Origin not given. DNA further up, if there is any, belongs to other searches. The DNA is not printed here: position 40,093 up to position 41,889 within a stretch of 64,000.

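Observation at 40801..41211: Mini-intein inserted immediately after the catalytic GGQ motif of release factor aRF1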

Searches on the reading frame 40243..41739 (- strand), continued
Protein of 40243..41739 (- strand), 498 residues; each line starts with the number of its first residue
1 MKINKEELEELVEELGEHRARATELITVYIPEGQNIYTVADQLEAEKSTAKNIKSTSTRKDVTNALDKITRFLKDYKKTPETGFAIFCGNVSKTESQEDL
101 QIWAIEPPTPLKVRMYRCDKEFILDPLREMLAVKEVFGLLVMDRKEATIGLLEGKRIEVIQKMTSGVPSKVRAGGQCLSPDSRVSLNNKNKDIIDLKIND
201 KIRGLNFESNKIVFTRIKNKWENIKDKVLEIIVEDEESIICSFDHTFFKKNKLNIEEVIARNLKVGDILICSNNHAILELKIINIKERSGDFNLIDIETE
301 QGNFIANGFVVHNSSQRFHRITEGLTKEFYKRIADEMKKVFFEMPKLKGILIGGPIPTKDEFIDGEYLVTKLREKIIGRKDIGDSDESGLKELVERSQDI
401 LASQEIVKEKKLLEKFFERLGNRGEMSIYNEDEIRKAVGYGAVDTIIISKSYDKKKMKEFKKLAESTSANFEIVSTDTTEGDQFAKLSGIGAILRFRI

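Call 67: find_encoding_contigs(protein=P0011, flank=1000, max_places=1)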
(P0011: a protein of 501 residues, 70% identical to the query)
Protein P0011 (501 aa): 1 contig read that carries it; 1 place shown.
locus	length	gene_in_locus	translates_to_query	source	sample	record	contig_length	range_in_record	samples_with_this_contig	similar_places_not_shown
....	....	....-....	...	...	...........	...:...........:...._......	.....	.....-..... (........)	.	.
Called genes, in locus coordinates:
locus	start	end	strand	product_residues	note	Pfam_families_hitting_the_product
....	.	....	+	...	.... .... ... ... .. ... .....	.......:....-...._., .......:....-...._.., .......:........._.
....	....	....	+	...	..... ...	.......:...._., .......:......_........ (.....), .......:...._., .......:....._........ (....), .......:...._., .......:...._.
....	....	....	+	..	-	-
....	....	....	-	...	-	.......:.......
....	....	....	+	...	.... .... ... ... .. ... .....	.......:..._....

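Call 68: find_encoding_contigs(protein=P0012, flank=1000, max_places=1)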
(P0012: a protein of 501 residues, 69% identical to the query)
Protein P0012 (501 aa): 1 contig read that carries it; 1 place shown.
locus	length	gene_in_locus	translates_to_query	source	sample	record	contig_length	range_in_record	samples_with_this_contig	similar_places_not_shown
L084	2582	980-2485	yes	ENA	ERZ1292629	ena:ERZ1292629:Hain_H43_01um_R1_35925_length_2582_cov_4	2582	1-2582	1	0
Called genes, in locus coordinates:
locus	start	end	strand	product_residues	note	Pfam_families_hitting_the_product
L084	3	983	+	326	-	?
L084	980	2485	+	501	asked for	PF03463:eRF1_1, PF03464:eRF1_2, PF14890:Intein_splicing (weak), PF18854:baeRF_family10 (weak), PF03464:eRF1_2, PF03465:eRF1_3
